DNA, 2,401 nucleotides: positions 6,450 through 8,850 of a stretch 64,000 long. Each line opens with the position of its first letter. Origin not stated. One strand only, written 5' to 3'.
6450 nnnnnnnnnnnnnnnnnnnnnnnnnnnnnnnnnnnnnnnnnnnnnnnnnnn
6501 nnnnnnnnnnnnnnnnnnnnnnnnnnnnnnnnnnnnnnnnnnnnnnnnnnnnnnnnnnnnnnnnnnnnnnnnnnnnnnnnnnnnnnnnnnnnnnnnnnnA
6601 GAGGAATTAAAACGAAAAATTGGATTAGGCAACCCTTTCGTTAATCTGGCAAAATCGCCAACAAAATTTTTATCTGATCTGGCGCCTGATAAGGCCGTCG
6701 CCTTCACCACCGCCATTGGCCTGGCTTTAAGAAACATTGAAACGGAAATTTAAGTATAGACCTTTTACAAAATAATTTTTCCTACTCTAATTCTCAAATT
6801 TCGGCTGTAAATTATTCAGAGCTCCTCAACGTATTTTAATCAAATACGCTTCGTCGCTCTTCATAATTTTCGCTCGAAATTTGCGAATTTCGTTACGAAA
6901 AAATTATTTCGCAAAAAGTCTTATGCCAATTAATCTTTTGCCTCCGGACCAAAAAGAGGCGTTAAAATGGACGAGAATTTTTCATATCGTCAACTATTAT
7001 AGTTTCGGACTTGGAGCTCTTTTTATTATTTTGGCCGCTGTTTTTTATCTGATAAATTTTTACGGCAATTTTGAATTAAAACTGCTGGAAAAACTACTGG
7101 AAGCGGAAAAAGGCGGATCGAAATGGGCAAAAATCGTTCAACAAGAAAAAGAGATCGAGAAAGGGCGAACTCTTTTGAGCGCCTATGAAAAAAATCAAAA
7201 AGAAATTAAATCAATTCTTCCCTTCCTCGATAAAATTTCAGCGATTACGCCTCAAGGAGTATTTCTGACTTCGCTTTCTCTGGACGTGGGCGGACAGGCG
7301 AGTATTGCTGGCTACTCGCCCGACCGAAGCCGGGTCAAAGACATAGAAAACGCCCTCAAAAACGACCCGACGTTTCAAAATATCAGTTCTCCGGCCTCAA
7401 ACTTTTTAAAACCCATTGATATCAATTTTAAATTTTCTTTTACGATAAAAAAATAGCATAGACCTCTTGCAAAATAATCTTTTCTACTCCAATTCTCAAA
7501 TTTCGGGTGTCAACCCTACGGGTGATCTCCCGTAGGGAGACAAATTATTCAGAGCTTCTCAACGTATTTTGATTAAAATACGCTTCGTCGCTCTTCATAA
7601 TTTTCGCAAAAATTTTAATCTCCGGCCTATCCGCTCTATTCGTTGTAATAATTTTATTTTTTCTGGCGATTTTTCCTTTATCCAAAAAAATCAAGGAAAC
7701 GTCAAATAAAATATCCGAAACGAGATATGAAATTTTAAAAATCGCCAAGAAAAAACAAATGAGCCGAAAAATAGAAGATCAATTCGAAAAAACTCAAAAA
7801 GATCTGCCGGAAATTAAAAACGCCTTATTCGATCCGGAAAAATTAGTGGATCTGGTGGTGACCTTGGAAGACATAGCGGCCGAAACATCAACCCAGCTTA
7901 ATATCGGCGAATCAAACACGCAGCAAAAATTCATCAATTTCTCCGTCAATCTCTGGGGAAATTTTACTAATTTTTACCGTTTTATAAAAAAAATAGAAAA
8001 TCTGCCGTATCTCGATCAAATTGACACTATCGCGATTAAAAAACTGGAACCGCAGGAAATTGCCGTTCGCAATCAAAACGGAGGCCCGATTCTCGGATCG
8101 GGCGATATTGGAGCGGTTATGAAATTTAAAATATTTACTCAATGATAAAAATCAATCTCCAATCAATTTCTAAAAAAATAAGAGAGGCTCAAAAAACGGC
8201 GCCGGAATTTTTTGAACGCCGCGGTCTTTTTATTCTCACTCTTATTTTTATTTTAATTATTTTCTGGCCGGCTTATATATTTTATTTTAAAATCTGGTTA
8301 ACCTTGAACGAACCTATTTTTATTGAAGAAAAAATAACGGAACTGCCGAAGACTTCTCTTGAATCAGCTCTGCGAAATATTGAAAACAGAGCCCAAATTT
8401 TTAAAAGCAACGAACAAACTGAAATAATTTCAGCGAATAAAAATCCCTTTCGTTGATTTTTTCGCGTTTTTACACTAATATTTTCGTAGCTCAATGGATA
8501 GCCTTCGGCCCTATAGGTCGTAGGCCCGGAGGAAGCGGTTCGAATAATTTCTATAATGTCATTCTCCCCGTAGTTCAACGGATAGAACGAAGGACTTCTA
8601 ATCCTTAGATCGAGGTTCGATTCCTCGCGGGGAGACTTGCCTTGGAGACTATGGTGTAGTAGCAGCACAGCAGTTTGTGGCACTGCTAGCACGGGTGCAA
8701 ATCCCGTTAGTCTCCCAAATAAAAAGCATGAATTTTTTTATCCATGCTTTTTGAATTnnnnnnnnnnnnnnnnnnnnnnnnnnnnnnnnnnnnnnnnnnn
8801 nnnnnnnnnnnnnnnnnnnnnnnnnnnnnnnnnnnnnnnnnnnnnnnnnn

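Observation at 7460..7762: pilO lacks a canonical start: its transmembrane N-terminus is open in frame from inside the truncated MITE copy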

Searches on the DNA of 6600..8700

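Call 33: search_rna_families(source=window, start=6600, end=8700, threshold=evalue, max_evalue=1)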
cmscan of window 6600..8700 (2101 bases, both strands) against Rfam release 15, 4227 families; matches with E-value up to 1: 4.
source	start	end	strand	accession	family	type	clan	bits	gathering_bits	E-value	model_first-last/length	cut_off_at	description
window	8564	8635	+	RF00005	tRNA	Gene; tRNA;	CL00001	70.6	29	6.8e-15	1-71/71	no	tRNA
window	8645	8700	+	RF00005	tRNA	Gene; tRNA;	CL00001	29.2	29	0.0018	1-56/71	3'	tRNA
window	8564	8636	-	RF04354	Plastid-ycf2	Cis-reg;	-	26.2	65.7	0.013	1-75/75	no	Plastid-ycf2 5UTR RNA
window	8310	8423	+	RF00114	S15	Cis-reg; leader;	CL00121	17.6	39.5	0.44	1-117/117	no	Ribosomal S15 leader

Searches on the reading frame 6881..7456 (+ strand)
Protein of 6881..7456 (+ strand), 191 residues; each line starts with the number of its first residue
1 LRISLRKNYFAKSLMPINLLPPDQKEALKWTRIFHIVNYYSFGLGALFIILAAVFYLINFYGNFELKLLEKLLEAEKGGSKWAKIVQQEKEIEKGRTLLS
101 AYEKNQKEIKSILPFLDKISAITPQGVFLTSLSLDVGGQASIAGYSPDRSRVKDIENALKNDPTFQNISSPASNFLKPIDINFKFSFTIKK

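Call 10: search_protein_families(library=pfam, proteins=[window:6923-7456:+], max_evalue=1)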
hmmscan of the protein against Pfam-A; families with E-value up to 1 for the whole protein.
window:6923-7456:+ (177 aa): 1 family
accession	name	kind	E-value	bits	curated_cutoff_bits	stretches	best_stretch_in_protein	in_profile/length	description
PF05137.18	PilN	-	3e-08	34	22.8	1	101-155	2-55/78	Fimbrial assembly protein (PilN)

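Call 16: find_encoding_contigs(protein=window:6881-7456:+, flank=4000, max_places=10)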
Protein window:6881-7456:+ (191 aa): no gene with exactly this product is on record in the collection.

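Call 28: find_encoding_contigs(protein=window:6923-7456:+, flank=3000, max_places=10)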
Protein window:6923-7456:+ (177 aa): no gene with exactly this product is on record in the collection.

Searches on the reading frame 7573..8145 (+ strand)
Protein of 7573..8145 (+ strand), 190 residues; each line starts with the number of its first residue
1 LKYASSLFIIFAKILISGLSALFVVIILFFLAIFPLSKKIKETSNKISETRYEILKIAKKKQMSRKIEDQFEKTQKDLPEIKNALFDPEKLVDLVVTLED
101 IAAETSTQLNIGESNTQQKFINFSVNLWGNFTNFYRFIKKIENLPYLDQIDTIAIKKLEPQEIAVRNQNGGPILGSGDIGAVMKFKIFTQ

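Call 9: find_homologous_proteins(query=window:7618-8142:+, max_evalue=0.001)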
Query seq(175 aa) (175 aa): 1 proteins with E <= 0.001 among 212 candidates.
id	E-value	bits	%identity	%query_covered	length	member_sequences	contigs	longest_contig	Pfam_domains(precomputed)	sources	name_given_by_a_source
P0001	2.7e-76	273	100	73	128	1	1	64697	-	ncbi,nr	ncbi:MAG: hypothetical protein HYV52_01020 [Parcubacteria group bacterium]|nr:hypothetical protein [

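Call 10: search_protein_families(library=pfam, proteins=[window:7573-8145:+], max_evalue=1)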
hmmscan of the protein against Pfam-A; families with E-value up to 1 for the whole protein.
window:7573-8145:+ (190 aa): 7 families
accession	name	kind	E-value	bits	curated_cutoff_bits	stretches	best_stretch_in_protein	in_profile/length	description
PF04350.18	PilO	-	0.0039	17.8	22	1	38-160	6-126/145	Pilus assembly protein, PilO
PF25288.1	PIEZO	-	0.024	15.3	29.6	1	5-77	16-89/130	Piezo-type mechanosensitive ion channel homolog domain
PF17382.7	Ycf70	-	0.064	14.1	25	1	14-69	32-84/89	Uncharacterized Ycf70-like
PF04612.17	T2SSM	-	0.09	13.4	27.8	1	13-70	16-73/160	Type II secretion system (T2SS), protein M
PF20653.3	COG6_C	-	0.098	11.8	26.4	1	37-123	194-278/462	Conserved Oligomeric Golgi complex subunit 6, C-terminal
PF03137.26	OATP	-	0.098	11.4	25.8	1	20-86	223-290/545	Organic Anion Transporter Polypeptide (OATP) family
PF06143.16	Baculo_11_kDa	-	0.21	11.6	28.4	1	21-50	44-73/84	Baculovirus 11 kDa family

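Call 12: find_encoding_contigs(protein=P0001, flank=3000, max_places=10)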
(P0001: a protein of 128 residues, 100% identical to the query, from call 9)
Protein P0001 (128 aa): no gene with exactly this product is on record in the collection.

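Call 21: search_protein_representatives(protein=window:7573-8142:+)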
Query: 190 residues. Proteins with E-value up to 0.001 (for the whole library): 937; up to 1e-10: 63; up to 1e-30: 2. The best 150 are listed.
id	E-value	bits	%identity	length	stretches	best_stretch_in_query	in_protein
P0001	1.3e-76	272.9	100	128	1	63-190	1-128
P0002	9.1e-59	214.7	53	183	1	11-190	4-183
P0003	1.5e-17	80.6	34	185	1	19-190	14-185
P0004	3.9e-16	76.0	32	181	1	16-162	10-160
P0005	1.5e-15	74.1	32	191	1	15-189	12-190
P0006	1.5e-15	74.0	29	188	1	19-190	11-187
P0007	1.7e-15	73.9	33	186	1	13-189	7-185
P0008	2.0e-15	73.7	35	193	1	11-189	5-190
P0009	1.3e-14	71.1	30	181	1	19-189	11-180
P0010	2.4e-14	70.2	27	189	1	23-190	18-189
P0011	2.4e-14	70.1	31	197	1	12-189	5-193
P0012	2.5e-14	70.1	35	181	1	11-164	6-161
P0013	4.7e-14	69.2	34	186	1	13-189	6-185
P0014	6.5e-14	68.7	33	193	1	19-190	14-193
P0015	7.3e-14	68.6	29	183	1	13-188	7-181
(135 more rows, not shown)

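Call 23: find_encoding_contigs(protein=P0002, flank=4000, max_places=6)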
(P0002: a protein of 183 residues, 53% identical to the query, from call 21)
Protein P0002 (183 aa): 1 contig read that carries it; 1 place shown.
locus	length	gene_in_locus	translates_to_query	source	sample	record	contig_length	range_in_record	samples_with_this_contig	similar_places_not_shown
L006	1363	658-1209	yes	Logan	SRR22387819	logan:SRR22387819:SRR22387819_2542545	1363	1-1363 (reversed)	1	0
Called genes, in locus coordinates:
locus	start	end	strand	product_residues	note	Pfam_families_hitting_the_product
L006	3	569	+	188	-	?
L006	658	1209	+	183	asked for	-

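Call 24: find_encoding_contigs(protein=window:7579-8145:+, flank=3000, max_places=6)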
Protein window:7579-8145:+ (188 aa): no gene with exactly this product is on record in the collection.

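Call 27: find_encoding_contigs(protein=window:7609-8145:+, flank=3000, max_places=10)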
Protein window:7609-8145:+ (178 aa): no gene with exactly this product is on record in the collection.

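Call 62: predict_structure(alignment_id=A4)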
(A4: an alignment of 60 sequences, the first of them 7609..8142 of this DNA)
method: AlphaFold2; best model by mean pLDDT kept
length: 178 residues; sequences in the alignment: 60
mean_pLDDT: 95.2   pTM: 0.67
mean pLDDT of the five models: 95.2, 94.7, 93.6, 92.3, 92.3
residues with pLDDT >= 90: 160; 70-90: 18; 50-70: 0; < 50: 0
segments of 3 or more residues with pLDDT < 50: none
pLDDT, mean of each block of 10 residues (from residue 1): 93 97 97 98 98 97 90 92 96 96 90 97 96 93 98 92 97 95
secondary structure, 60 per line:
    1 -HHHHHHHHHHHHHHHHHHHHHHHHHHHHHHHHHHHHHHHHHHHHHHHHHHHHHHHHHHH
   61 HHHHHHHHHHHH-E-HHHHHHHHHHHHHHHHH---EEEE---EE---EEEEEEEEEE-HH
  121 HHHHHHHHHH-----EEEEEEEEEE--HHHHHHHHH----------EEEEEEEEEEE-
elements in order: H2-72 H76-92 E96-99 E108-117 H119-130 E136-145 H148-156 E167-177

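Call 64: fold_search(model_id=the predicted structure, library=pdb)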
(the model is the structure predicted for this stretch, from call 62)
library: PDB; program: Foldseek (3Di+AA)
matches with E <= 10: 594; with E <= 0.001: 4
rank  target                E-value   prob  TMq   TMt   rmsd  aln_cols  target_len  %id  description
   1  3jc8_Oa               4.2e-06  1.00  0.45  0.42  13.9       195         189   15  Architectural model of the type IVa pilus machine in a piliated state (released 2016-03-16)
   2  2rjz_A                8.8e-06  1.00  0.44  0.55   5.3       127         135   11  Crystal structure of the type 4 fimbrial biogenesis protein PilO from Pseudomonas aeruginosa (released 2007-11-06)
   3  2rjz_B                5.6e-05  1.00  0.40  0.53   5.5       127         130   11  Crystal structure of the type 4 fimbrial biogenesis protein PilO from Pseudomonas aeruginosa (released 2007-11-06)
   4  5uvr                  2.4e-04  1.00  0.34  0.56   4.9        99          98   16  The core region of PilO from the type IV pilus system of Pseudomonas aeruginosa (released 2018-02-21)
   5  6laf_B                1.0e-03  1.00  0.37  0.36   8.8       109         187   15  Crystal structure of the core domain of Amuc_1100 from Akkermansia muciniphila (released 2020-08-05)
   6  6laf_A                3.9e-03  1.00  0.38  0.39   4.6       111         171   10  Crystal structure of the core domain of Amuc_1100 from Akkermansia muciniphila (released 2020-08-05)
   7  6lad_A                6.0e-03  1.00  0.36  0.32   6.0       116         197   10  Crystal structure of Amuc_1100 from Akkermansia muciniphila (released 2020-08-05)
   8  6kny_A                6.3e-03  1.00  0.39  0.40   3.4       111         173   10  Structure of Amuc_1100 without transmembrane region from Akkermansia muciniphila (released 2020-04-15)
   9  6kny_B                8.1e-03  1.00  0.38  0.36   8.8       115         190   16  Structure of Amuc_1100 without transmembrane region from Akkermansia muciniphila (released 2020-04-15)
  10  6lad_C                1.2e-02  1.00  0.36  0.34   4.8       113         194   12  Crystal structure of Amuc_1100 from Akkermansia muciniphila (released 2020-08-05)
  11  6lad_D                1.2e-02  1.00  0.36  0.34   4.5       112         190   11  Crystal structure of Amuc_1100 from Akkermansia muciniphila (released 2020-08-05)
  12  6lad_B                2.6e-02  1.00  0.37  0.36   3.6       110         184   12  Crystal structure of Amuc_1100 from Akkermansia muciniphila (released 2020-08-05)
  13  4ar8_B                2.6e-02  0.60  0.25  0.14   6.2       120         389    9  Crystal structure of the peptidase domain of collagenase T from Clostridium tetani complexed with the peptidic inhibit (released 2013-06-05)
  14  9j1j_A                3.1e-02  0.66  0.24  0.31   6.3       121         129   11  Cap region of monocin (released 2025-01-08)
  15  6lad_E                3.5e-02  1.00  0.37  0.36   4.1       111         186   10  Crystal structure of Amuc_1100 from Akkermansia muciniphila (released 2020-08-05)
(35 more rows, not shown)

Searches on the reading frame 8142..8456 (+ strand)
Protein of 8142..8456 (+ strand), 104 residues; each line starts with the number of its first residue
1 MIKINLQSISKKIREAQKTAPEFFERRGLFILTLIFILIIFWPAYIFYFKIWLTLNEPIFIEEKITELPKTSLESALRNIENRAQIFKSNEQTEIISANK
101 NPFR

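Call 10: search_protein_families(library=pfam, proteins=[window:8142-8456:+], max_evalue=1)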
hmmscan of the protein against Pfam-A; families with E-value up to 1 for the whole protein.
window:8142-8456:+ (104 aa): 0 families

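Call 15: find_encoding_contigs(protein=window:8142-8456:+, flank=4000, max_places=10)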
Protein window:8142-8456:+ (104 aa): 3 contigs read that carry it; 3 places shown.
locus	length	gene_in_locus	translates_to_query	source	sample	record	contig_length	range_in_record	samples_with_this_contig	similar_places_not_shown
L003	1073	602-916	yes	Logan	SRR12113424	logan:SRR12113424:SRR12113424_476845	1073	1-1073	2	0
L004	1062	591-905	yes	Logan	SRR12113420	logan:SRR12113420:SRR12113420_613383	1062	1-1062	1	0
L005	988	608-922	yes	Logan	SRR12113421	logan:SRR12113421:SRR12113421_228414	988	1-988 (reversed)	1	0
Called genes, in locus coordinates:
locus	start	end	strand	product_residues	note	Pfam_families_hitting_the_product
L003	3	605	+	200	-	?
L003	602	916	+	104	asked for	-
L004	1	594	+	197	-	?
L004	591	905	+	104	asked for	-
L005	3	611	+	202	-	?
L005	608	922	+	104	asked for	-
